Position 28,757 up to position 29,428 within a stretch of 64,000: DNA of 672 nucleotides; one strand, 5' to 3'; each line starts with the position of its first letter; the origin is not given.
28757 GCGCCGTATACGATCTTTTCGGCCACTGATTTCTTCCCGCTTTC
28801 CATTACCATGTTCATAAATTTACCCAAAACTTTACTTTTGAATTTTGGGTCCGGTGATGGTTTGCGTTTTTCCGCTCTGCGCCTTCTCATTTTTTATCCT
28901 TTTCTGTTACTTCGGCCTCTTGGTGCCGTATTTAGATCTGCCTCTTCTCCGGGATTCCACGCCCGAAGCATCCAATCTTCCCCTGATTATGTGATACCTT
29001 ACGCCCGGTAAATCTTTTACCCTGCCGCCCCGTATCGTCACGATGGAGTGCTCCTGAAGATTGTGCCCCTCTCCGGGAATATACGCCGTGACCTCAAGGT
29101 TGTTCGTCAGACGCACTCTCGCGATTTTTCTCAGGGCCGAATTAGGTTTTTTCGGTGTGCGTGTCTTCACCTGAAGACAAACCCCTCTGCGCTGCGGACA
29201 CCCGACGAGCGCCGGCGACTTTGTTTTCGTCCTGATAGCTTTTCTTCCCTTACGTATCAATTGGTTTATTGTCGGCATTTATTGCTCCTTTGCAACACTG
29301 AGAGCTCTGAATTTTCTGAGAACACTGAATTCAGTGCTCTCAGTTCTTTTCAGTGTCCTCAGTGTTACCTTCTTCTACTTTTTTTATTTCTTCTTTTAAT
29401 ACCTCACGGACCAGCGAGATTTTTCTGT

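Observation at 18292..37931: Family C leader elements (cactgaat palindromes) directly upstream of rpsN, rpsL and rplL that also supply their Shine-Dalgarno sequences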

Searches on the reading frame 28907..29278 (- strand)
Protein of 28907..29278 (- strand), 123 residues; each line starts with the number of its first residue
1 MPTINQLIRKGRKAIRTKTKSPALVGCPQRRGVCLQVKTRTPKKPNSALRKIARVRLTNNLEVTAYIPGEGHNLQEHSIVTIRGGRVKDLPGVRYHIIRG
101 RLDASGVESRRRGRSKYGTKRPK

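Call 29: find_encoding_contigs(protein=window:28907-29278:-, flank=3000, max_places=10)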
Protein window:28907-29278:- (123 aa): 4 contigs read that carry it; 3 places shown.
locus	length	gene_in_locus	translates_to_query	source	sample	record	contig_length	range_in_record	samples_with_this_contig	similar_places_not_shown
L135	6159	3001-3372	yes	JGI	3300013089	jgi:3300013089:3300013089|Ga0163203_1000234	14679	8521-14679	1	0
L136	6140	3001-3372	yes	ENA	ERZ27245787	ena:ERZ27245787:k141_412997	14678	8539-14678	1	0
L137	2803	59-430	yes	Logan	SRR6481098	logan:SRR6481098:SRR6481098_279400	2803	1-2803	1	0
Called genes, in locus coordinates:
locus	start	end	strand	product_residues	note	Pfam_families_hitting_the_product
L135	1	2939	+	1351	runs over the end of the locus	PF04997:RNA_pol_Rpb1_1, PF00623:RNA_pol_Rpb1_2, PF04983:RNA_pol_Rpb1_3, PF05000:RNA_pol_Rpb1_4, PF04998:RNA_pol_Rpb1_5, PF21668:RPOC_hybrid (faint)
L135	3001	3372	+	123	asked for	PF00164:Ribosom_S12_S23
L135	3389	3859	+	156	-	PF00177:Ribosomal_S7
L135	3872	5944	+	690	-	PF00009:GTP_EFTU, PF03144:GTP_EFTU_D2, PF22042:EF-G_D2, PF14492:EFG_III, PF03764:EFG_IV, PF00679:EFG_C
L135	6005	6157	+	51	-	?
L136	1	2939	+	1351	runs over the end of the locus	PF04997:RNA_pol_Rpb1_1, PF00623:RNA_pol_Rpb1_2, PF04983:RNA_pol_Rpb1_3, PF05000:RNA_pol_Rpb1_4, PF04998:RNA_pol_Rpb1_5, PF21668:RPOC_hybrid (faint)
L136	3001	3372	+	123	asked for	PF00164:Ribosom_S12_S23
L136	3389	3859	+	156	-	PF00177:Ribosomal_S7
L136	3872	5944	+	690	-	PF00009:GTP_EFTU, PF03144:GTP_EFTU_D2, PF22042:EF-G_D2, PF14492:EFG_III, PF03764:EFG_IV, PF00679:EFG_C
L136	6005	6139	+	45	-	?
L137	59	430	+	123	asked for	PF00164:Ribosom_S12_S23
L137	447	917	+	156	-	PF00177:Ribosomal_S7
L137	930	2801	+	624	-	?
